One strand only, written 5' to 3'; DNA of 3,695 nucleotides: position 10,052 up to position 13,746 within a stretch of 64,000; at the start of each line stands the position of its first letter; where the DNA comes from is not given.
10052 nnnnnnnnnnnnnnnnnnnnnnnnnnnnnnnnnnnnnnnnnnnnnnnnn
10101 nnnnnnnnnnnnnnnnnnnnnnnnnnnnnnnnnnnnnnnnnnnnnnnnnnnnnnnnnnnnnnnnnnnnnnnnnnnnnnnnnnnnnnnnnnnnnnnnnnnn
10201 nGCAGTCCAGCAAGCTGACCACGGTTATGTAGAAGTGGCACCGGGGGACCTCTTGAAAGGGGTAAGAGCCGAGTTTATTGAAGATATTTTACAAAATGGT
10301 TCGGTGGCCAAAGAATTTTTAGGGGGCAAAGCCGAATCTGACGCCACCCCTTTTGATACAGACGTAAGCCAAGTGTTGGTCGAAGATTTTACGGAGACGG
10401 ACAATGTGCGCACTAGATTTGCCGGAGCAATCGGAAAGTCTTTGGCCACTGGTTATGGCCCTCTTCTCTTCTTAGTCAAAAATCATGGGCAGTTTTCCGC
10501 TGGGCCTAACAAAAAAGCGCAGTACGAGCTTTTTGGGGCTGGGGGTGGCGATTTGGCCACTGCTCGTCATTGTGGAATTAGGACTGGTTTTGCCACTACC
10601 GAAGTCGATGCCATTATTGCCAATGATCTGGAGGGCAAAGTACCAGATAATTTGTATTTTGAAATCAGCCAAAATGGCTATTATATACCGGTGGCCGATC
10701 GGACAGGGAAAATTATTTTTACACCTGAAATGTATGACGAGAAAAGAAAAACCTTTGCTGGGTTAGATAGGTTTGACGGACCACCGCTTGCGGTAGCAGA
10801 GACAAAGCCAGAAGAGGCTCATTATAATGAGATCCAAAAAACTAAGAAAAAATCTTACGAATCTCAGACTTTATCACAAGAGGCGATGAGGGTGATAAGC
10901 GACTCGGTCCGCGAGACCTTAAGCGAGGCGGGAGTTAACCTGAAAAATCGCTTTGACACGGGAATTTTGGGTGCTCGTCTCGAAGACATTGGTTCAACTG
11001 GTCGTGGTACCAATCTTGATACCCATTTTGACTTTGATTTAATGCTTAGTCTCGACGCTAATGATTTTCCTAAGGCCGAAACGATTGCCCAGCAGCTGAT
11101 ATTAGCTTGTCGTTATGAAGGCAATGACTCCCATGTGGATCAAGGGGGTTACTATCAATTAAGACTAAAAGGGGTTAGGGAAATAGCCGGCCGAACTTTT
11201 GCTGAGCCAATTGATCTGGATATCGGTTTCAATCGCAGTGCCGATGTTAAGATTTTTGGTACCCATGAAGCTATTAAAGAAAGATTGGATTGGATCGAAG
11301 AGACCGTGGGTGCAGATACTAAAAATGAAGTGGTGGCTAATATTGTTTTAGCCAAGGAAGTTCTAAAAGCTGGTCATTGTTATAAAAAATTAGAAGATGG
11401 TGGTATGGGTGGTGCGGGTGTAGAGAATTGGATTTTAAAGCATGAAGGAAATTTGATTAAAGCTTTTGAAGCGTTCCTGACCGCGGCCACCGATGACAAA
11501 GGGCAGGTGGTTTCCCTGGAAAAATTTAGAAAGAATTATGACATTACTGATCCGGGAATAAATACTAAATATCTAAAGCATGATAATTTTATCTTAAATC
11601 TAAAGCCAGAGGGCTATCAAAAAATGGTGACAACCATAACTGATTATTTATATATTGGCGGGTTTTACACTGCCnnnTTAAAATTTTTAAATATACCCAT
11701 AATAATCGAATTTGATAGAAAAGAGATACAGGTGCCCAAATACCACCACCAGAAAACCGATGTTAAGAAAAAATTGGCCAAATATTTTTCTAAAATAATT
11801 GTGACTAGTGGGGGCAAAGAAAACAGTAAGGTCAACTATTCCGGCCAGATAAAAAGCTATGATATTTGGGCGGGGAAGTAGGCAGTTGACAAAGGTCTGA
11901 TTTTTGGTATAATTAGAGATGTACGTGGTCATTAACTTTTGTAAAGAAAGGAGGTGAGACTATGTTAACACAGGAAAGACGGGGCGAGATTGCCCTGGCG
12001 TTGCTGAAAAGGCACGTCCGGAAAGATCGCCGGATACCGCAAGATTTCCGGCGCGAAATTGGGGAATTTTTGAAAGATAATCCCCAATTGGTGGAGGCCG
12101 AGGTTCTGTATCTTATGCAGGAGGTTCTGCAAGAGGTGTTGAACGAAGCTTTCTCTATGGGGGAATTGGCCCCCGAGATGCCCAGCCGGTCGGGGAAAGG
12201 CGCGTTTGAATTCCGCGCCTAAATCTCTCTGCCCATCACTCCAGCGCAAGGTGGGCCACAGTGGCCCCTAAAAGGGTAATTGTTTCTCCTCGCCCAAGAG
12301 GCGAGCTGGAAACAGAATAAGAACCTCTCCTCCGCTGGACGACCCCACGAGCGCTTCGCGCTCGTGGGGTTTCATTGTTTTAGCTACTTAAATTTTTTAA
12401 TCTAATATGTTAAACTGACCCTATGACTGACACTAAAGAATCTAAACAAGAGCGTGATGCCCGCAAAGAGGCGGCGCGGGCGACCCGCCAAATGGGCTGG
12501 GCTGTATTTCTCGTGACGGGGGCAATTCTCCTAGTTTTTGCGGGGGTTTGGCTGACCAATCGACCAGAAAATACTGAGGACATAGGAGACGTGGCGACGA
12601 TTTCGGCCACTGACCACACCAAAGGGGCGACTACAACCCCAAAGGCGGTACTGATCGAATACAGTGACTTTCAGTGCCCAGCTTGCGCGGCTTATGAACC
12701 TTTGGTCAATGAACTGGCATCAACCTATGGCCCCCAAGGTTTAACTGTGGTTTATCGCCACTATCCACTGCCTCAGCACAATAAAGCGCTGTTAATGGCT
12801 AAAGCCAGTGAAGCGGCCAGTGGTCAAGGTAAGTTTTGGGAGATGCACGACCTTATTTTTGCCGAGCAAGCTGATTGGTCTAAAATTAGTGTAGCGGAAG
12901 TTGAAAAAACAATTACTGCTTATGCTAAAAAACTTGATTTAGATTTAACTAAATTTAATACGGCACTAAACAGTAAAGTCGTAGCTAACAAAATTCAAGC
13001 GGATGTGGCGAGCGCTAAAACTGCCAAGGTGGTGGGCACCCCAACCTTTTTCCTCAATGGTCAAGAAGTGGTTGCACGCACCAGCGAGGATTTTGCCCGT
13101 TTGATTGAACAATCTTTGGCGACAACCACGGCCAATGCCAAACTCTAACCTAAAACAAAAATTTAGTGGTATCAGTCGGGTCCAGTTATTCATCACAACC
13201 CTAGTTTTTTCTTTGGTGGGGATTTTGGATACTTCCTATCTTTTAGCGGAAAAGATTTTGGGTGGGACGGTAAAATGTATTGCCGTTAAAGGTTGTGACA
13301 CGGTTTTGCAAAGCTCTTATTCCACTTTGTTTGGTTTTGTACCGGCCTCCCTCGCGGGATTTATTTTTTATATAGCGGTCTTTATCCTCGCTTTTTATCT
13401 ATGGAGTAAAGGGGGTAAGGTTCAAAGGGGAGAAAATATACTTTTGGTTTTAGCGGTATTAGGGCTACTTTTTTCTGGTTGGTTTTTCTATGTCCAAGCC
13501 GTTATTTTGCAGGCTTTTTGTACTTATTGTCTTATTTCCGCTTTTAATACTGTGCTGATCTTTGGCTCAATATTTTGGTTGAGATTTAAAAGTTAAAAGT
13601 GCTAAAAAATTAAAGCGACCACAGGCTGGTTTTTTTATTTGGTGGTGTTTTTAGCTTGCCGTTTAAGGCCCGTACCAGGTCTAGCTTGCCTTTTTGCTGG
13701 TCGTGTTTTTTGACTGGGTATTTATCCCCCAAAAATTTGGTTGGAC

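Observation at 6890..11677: Giant 1595-aa protein ending in a cGAS/DncV/OAS-like (Pol-beta superfamily) nucleotidyltransferase domain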

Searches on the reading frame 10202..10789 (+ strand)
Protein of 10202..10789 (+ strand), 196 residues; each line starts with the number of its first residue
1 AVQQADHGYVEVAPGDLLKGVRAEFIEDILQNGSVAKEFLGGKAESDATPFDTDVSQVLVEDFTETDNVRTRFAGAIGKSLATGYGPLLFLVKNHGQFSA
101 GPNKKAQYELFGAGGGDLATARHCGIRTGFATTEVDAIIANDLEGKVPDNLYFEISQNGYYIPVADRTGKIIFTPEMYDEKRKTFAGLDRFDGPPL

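Call 49: predict_structure(alignment_id=A2)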
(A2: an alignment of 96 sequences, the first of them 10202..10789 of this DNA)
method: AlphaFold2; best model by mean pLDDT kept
length: 196 residues; sequences in the alignment: 96
mean_pLDDT: 86.7   pTM: 0.85
mean pLDDT of the five models: 86.7, 86.5, 85.2, 83.7, 83.4
residues with pLDDT >= 90: 131; 70-90: 35; 50-70: 27; < 50: 3
segments of 3 or more residues with pLDDT < 50: 194-196
pLDDT, mean of each block of 10 residues (from residue 1): 73 96 92 82 66 91 93 95 94 93 80 83 93 96 81 95 95 95 77 49
secondary structure, 60 per line:
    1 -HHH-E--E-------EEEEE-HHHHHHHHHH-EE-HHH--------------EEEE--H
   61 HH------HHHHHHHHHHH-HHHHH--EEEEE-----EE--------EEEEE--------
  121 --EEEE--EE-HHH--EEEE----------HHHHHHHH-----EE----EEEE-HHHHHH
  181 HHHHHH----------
elements in order: E17-21 H23-32 E54-57 H69-79 H81-85 E88-92 E108-112 E123-126 E137-140 H151-158 E170-173 H175-186
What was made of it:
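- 10244..10771 (+): ADP-ribosyltransferase-fold domain (aa 1119-1294), the most conserved block of the family. AF2 pLDDT 86.7 (call 49).
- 10337..10363 (+): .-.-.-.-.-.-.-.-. loop and strand (aa 1150-1158), nearly invariant. Candidate second ART motif. Its role is inferred from its position after helix 1 (call 49).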

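Call 59: search_protein_families(library=pfam, alignment_id=A3, max_evalue=10)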
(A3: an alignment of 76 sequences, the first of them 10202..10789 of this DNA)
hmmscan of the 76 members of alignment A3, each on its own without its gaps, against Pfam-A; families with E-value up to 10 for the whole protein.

A. member 1, window:10202-10789:+ (196 aa): 1 family
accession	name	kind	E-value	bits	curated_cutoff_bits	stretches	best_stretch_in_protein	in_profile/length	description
PF25638.1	DUF5983_N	-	0.21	11.7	27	1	139-173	19-53/56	Family of unknown function (DUF5983) N-terminal domain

B. families by the number of members that match (of 76 scanned): 32 families (the first 25 are shown)
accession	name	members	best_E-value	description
PF23992.1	Pam3_gp32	7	0.023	Phage Pam3 gp32-like protein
PF19076.6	CshA_repeat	4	0.024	Surface adhesin CshA repetitive domain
PF04244.19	DPRP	3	0.12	Deoxyribodipyrimidine photo-lyase-related protein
PF10882.14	bPH_5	2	0.019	Bacterial PH domain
PF17203.10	sCache_3_2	2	0.074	Single cache domain 3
PF10413.14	Rhodopsin_N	2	0.1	Amino terminal of the G-protein receptor rhodopsin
PF02543.21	Carbam_trans_N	1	0.0058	Carbamoyltransferase N-terminus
PF08527.15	PAD_M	1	0.0068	Protein-arginine deiminase (PAD) middle domain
PF24356.1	WH_PARP12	1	0.014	PARP12 winged helix domain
PF13315.11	DUF4085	1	0.019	Protein of unknown function (DUF4085)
PF23842.1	Phage_tail_terminator_3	1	0.019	Phage tail termination protein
PF07411.17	DUF1508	1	0.032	Domain of unknown function (DUF1508)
PF21428.2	Gp7_helical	1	0.033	Baseplate wedge protein gp7, helical domain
PF19823.4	DUF6305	1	0.045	Domain of unknown function (DUF6305)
PF22742.2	PspAB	1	0.06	PspA associated protein B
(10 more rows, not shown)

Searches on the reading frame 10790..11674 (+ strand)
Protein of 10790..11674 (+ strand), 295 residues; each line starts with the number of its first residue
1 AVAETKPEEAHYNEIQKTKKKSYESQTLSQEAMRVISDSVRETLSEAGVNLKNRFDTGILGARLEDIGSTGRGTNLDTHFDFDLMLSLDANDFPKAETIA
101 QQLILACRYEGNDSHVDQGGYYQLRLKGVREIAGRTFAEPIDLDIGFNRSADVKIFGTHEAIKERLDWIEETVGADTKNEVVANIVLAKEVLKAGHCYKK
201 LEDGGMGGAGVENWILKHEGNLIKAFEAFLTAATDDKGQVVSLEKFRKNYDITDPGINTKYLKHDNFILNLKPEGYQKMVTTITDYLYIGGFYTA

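Call 14: search_protein_families(library=pfam, proteins=[window:10790-11674:+], max_evalue=10)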
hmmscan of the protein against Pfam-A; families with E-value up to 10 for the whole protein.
window:10790-11674:+ (295 aa): 0 families

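Call 15: search_solved_structures(query=window:10790-11674:+, max_evalue=10, show_alignments=3)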
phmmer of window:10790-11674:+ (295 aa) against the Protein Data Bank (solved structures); distinct sequences matched with E-value up to 10: 4.
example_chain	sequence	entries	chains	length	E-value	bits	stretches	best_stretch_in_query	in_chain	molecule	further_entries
3fxa_A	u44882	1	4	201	0.19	14.3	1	167-245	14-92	SIS domain protein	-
5ho5_A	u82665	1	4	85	0.77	12.3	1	125-159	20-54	Magnetosome protein MamB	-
5djs_A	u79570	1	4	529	0.88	12.1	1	33-158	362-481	Tetratricopeptide TPR_2 repeat protein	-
5ho1_A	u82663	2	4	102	1.1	11.8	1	125-159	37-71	Magnetosome protein MamB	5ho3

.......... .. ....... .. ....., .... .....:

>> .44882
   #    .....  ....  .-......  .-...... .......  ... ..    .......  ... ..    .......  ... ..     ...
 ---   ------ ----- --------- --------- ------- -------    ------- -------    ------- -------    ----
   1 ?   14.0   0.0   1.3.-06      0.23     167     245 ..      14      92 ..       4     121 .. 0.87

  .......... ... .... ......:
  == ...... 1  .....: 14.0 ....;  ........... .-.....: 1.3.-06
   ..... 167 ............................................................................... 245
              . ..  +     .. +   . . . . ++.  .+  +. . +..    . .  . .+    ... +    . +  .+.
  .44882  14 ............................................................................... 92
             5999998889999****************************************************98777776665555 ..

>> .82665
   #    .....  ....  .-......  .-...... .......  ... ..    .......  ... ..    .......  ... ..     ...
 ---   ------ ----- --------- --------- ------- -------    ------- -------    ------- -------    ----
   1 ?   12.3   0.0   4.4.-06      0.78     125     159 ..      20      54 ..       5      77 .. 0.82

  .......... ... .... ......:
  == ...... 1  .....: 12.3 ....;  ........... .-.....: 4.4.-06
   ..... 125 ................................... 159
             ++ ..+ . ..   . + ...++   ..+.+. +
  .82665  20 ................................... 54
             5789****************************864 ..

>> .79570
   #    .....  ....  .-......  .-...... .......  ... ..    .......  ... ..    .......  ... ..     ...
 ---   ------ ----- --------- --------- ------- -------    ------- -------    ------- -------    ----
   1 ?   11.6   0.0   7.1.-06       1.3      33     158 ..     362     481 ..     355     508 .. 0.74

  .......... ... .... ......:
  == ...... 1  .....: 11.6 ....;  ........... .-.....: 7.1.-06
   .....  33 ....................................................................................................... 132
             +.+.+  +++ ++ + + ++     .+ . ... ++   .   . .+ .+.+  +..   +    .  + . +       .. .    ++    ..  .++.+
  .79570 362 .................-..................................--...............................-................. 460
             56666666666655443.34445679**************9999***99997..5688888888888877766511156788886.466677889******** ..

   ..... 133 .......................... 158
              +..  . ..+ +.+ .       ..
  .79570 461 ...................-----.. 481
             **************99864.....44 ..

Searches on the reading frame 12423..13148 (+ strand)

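Call 10: search_protein_families(library=pfam, proteins=[window:12423-13148:+], max_evalue=0.001)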
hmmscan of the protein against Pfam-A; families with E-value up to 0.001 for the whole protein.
window:12423-13148:+ (241 aa): 4 families
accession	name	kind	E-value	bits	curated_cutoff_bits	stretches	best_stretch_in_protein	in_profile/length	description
PF13462.12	Thioredoxin_4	-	4.5e-24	85.9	23.2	1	63-229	4-164/165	Thioredoxin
PF01323.26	DSBA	-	5.4e-17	62.6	25.6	1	77-221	2-182/191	DSBA-like thioredoxin domain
PF13743.12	Thioredoxin_5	-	3.3e-05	24.1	27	1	140-211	98-163/186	Thioredoxin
PF00085.26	Thioredoxin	-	0.00045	20.6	23.5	0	63-103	8-48/103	Thioredoxin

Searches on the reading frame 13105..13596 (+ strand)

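Call 10: search_protein_families(library=pfam, proteins=[window:13105-13596:+], max_evalue=0.001)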
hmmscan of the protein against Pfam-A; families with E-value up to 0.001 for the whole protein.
window:13105-13596:+ (163 aa): 1 family
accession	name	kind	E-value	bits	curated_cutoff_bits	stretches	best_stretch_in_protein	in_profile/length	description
PF07884.19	VKOR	-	1.5e-23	83.8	27.5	1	32-153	3-130/134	Vitamin K epoxide reductase family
